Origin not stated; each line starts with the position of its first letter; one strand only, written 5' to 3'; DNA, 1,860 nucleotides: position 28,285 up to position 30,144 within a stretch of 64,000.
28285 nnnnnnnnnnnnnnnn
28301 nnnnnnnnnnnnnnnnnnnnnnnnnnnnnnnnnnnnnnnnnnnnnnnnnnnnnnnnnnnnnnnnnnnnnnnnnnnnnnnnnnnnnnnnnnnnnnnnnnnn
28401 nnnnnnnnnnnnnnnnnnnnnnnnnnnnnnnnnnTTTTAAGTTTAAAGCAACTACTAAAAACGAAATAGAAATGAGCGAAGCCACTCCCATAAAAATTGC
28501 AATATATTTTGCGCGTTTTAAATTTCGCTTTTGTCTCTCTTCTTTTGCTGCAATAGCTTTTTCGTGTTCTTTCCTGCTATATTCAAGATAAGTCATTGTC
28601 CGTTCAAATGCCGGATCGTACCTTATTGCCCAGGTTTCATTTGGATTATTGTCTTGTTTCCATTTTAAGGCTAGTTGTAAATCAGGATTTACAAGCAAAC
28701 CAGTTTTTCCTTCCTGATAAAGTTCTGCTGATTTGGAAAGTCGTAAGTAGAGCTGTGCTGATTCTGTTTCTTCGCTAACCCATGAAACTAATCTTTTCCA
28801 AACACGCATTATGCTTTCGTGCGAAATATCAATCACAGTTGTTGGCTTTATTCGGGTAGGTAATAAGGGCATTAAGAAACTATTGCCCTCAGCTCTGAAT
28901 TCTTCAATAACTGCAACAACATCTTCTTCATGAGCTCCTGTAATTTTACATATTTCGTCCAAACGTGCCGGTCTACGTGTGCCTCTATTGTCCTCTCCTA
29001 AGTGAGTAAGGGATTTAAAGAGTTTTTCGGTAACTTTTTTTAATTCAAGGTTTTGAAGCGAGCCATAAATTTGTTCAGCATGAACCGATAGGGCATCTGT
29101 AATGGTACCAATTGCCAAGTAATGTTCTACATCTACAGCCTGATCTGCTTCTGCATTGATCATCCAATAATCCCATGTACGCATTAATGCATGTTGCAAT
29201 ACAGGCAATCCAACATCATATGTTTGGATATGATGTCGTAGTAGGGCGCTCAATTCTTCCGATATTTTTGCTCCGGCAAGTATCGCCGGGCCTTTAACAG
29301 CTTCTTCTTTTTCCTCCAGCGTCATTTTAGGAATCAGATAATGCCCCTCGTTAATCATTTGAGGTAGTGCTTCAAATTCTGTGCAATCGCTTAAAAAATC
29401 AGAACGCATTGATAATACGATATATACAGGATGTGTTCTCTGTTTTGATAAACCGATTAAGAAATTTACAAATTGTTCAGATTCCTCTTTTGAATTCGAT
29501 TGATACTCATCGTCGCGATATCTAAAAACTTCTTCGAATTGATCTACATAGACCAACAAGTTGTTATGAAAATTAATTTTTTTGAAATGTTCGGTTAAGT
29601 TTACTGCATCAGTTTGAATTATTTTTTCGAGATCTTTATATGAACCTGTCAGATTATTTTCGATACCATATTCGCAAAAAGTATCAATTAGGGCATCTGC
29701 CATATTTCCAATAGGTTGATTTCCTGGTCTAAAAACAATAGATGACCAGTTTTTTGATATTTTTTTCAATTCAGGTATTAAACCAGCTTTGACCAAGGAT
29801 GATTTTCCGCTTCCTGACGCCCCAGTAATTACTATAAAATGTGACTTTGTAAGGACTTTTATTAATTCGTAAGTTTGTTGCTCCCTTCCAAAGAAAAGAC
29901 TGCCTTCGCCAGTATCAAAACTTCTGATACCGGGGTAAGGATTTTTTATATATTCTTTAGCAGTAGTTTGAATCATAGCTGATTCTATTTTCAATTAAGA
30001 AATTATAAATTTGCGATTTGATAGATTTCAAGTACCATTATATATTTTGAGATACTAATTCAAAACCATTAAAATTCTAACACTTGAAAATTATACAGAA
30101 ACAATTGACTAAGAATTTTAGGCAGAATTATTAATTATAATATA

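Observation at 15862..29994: Six co-directional genes spanning every envelope compartment: candidate undescribed sensing/transport module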

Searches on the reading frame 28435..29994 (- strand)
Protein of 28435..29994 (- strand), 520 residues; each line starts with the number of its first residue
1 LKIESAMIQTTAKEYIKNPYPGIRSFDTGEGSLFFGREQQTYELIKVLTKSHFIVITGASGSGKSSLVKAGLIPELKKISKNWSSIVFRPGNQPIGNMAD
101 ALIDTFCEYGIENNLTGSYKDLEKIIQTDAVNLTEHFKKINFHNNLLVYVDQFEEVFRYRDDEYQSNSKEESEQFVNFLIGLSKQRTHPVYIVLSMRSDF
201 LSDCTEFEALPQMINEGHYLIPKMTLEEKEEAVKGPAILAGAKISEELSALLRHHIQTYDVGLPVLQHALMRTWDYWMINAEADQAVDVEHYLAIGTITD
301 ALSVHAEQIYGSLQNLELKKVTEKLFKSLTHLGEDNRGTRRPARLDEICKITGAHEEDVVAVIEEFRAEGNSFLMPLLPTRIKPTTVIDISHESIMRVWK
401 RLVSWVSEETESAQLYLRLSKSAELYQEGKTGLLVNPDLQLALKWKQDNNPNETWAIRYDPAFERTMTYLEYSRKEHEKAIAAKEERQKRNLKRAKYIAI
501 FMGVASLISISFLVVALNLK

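Call 62: find_related_loci(query=A5, collection=metagenome_contigs, flank=10000)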
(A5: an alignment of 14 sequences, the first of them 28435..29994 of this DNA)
Query A5 (520 aa) in metagenome_contigs; peptide patterns used: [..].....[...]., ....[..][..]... (x = any residue, [..] = any of these).
600 stretches matched a pattern (row limit reached: there are more); 551 encode a relative of the query (tblastn E <= 1e-3); the best 80 are kept; 80 distinct loci.
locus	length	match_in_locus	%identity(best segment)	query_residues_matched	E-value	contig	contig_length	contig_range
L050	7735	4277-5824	76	4-520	0e+0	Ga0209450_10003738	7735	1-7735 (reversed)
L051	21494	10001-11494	51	18-520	3e-170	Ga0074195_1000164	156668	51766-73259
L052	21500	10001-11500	51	18-520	1e-167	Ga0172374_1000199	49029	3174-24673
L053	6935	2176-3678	50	17-520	5e-166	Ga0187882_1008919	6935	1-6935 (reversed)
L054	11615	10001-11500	49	18-520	2e-162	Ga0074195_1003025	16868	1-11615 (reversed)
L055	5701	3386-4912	45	18-520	2e-155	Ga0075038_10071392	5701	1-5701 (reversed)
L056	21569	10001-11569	44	6-517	6e-141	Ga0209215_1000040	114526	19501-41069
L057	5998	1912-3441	43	16-512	2e-138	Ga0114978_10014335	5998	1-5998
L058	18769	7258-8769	45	16-512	6e-138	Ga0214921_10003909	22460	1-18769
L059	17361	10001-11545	42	10-517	3e-137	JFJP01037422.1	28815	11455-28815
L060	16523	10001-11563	43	8-517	2e-137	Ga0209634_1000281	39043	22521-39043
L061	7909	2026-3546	42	18-516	2e-136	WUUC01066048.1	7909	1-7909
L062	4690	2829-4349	43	18-516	2e-137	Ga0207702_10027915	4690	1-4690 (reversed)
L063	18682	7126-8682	43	1-517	2e-134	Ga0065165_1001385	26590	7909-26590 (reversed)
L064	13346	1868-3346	44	10-490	3e-134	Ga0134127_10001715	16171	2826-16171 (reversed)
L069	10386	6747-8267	42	18-519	5e-132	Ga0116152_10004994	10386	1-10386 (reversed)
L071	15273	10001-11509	43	16-517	9e-132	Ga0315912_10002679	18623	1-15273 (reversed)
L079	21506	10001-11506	42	7-514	4e-128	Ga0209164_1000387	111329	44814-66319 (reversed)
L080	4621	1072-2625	40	18-520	1e-129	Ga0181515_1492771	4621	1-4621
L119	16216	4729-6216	39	16-515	4e-111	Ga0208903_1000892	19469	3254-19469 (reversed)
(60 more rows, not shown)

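Call 67: search_protein_families(library=pfam, proteins=[L063:5675-7123:+, L063:10453-11514:+, L063:11520-12815:+, L063:12843-18680:+, L060:15509-16522:+, L061:1414-1758:+, L061:646-1116:+, L071:2616-3725:-, L071:3788-4963:+, L079:4011-4535:+], max_evalue=0.001)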
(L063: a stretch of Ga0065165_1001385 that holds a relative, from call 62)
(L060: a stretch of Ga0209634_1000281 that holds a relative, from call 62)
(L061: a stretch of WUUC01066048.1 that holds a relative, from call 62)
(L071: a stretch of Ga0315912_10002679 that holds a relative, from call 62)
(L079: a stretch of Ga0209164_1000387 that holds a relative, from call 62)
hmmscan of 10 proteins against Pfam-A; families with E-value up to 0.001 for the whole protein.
L063:5675-7123:+ (482 aa): 2 families
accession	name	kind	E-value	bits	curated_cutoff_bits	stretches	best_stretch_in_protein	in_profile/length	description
PF13676.11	TIR_2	-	9.1e-07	29.8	28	0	22-123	8-103/122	TIR domain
PF13271.11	DUF4062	-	5.7e-06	26.9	24.7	1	189-263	2-75/82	Domain of unknown function (DUF4062)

L063:10453-11514:+ (353 aa): 2 families
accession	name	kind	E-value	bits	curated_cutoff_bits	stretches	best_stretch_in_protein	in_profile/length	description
PF13568.12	OMP_b-brl_2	-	2.5e-21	76.9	27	1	125-306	10-173/175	Outer membrane protein beta-barrel domain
PF13505.12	OMP_b-brl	-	2.5e-09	38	28.7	1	127-341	21-173/175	Outer membrane protein beta-barrel domain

L063:11520-12815:+ (431 aa): 0 families

L063:12843-18680:+ (1946 aa): 7 families
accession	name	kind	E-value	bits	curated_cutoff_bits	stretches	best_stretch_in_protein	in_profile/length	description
PF13205.12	Big_5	-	2.3e-13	51.2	23.6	1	694-811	4-105/105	Bacterial Ig-like domain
PF10179.15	NDNF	-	4.4e-08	33.7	27.3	0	200-240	78-119/127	Neuron-derived neurotrophic factor, first Fn(III) domain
PF16656.11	Pur_ac_phosph_N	-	1.4e-07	32.4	30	0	585-689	3-92/93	Purple acid Phosphatase, N-terminal domain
PF22352.2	K319L-like_PKD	-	4.1e-07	30.4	27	1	1069-1144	8-84/84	K319L-like, PKD domain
PF19081.6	Ig_7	-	4.7e-06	27.3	27.3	1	967-1057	1-84/84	Ig-like domain CHU_C associated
PF25788.1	Ig_Rha78A_N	-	0.00027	21.6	27.4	0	175-239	30-93/105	Rha78A-like, N-terminal immunoglobulin domain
PF00041.27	fn3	-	0.00037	21.1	25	0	594-685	12-80/84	Fibronectin type III domain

L060:15509-16522:+ (338 aa): 0 families

L061:1414-1758:+ (114 aa): 1 family
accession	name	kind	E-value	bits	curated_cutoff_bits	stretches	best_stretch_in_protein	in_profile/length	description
PF00453.23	Ribosomal_L20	-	1.8e-43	147.5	30.8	1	3-108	1-106/107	Ribosomal protein L20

L061:646-1116:+ (156 aa): 2 families
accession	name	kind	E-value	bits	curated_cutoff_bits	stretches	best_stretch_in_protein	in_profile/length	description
PF00707.27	IF3_C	-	3.2e-31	107.6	34.8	1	67-152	1-86/86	Translation initiation factor IF-3, C-terminal domain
PF05198.21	IF3_N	-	1.2e-24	86.7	26.9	1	2-59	11-69/70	Translation initiation factor IF-3, N-terminal domain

L071:2616-3725:- (369 aa): 2 families
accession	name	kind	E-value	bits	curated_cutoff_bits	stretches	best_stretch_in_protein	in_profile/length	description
PF13378.12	MR_MLE_C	-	5.5e-28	98.6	29.4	1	149-351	4-206/219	Enolase C-terminal domain-like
PF21508.2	MenC_N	-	2.4e-06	28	27.3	1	24-75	23-72/94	MenC, N-terminal domain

L071:3788-4963:+ (391 aa): 1 family
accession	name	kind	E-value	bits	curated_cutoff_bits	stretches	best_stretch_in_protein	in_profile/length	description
PF02547.20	Queuosine_synth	-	2.2e-100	336.4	25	1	6-389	2-322/322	Queuosine biosynthesis protein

L079:4011-4535:+ (174 aa): 4 families
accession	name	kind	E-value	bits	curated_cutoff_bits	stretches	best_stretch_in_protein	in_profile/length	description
PF01202.28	SKI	-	4.2e-38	131.4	22.1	1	9-164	1-154/159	Shikimate kinase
PF13238.12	AAA_18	-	1.7e-08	35.4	29.4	1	3-125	1-123/128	AAA domain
PF13671.12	AAA_33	-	0.0002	22.1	27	1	3-45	2-44/143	AAA domain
PF13401.12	AAA_22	-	0.00028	21.6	27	0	3-165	8-105/130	AAA domain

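Call 70: search_protein_families(library=pfam, proteins=[L051:15715-16584:+, L119:10260-10841:+, L058:15576-16733:+, L058:16739-17524:+, L058:17494-18207:+, L058:18236-18769:+, L079:1369-3996:+, L079:1-1362:+, L069:9770-10282:+, L080:3748-4620:+], max_evalue=0.001)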
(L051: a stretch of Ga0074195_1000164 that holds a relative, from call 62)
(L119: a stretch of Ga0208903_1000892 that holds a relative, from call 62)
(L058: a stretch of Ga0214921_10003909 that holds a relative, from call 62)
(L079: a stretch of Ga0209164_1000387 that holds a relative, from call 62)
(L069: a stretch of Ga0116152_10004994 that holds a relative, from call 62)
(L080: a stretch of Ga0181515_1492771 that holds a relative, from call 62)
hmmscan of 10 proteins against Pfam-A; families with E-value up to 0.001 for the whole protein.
L051:15715-16584:+ (289 aa): 1 family
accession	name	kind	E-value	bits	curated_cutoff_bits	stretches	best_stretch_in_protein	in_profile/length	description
PF00551.24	Formyl_trans_N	-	1.1e-06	28.9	26.1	1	119-198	72-149/181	Formyl transferase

L119:10260-10841:+ (193 aa): 0 families

L058:15576-16733:+ (385 aa): 4 families
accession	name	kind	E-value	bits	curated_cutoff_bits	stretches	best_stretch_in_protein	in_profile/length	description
PF00583.31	Acetyltransf_1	-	5.1e-15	56.2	20.7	1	31-137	10-116/116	Acetyltransferase (GNAT) family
PF13508.13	Acetyltransf_7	-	1.6e-13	51.2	27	1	56-138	4-83/84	Acetyltransferase (GNAT) domain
PF13673.13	Acetyltransf_10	-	6.5e-11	42.7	23.6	1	56-139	32-109/128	Acetyltransferase (GNAT) domain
PF08445.16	FR47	-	5.5e-06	26.7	22.1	1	65-140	8-80/86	FR47-like protein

L058:16739-17524:+ (261 aa): 0 families

L058:17494-18207:+ (237 aa): 1 family
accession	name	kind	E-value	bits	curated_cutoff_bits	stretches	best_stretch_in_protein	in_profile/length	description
PF09603.15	Fib_succ_major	-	1.1e-07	32.8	33.9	1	59-236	5-187/187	Fibrobacter succinogenes major domain (Fib_succ_major)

L058:18236-18769:+ (178 aa): 1 family
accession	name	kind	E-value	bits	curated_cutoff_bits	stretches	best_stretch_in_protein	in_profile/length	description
PF00484.24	Pro_CA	-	6.2e-26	92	25.7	1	97-176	1-87/156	Carbonic anhydrase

L079:1369-3996:+ (875 aa): 1 family
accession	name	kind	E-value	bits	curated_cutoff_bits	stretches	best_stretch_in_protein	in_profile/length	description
PF00521.26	DNA_topoisoIV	-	1.5e-107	360.6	31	1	59-467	1-419/432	DNA gyrase/topoisomerase IV, subunit A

L079:1-1362:+ (453 aa): 3 families
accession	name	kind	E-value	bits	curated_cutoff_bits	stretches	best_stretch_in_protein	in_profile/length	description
PF00204.31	DNA_gyraseB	-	9.4e-30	103.8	27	1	39-190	28-166/173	DNA gyrase B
PF01751.28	Toprim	-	4e-15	56.2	23.1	1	231-335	2-93/96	Toprim domain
PF00986.26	DNA_gyraseB_C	-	4e-07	30.5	29.8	1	367-425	2-62/63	DNA gyrase B subunit, carboxyl terminus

L069:9770-10282:+ (170 aa): 0 families

L080:3748-4620:+ (291 aa): 0 families

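Call 92: search_protein_families(library=padloc, proteins=[L063:5675-7123:+, L063:7126-10260:+, L063:10453-11514:+, L063:11520-12815:+, L063:2490-5657:+, L080:1048-3645:+, L056:10001-13600:+], max_evalue=0.001)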
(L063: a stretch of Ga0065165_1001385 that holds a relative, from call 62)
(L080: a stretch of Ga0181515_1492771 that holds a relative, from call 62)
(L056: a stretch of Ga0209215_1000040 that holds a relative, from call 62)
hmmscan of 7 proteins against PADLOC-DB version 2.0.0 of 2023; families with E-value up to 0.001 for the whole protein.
L063:5675-7123:+ (482 aa): 0 families

L063:7126-10260:+ (1044 aa): 1 family
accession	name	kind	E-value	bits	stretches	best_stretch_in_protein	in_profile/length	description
PDLC04135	mad3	-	0.0003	18.4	1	42-63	20-40/374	mads_3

L063:10453-11514:+ (353 aa): 0 families

L063:11520-12815:+ (431 aa): 0 families

L063:2490-5657:+ (1055 aa): 0 families

L080:1048-3645:+ (865 aa): 0 families

L056:10001-13600:+ (1200 aa): 1 family
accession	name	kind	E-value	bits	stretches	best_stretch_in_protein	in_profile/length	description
PDLC01169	TPR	-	7.6e-05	20.2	0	788-904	88-202/252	TPR repeats containing protein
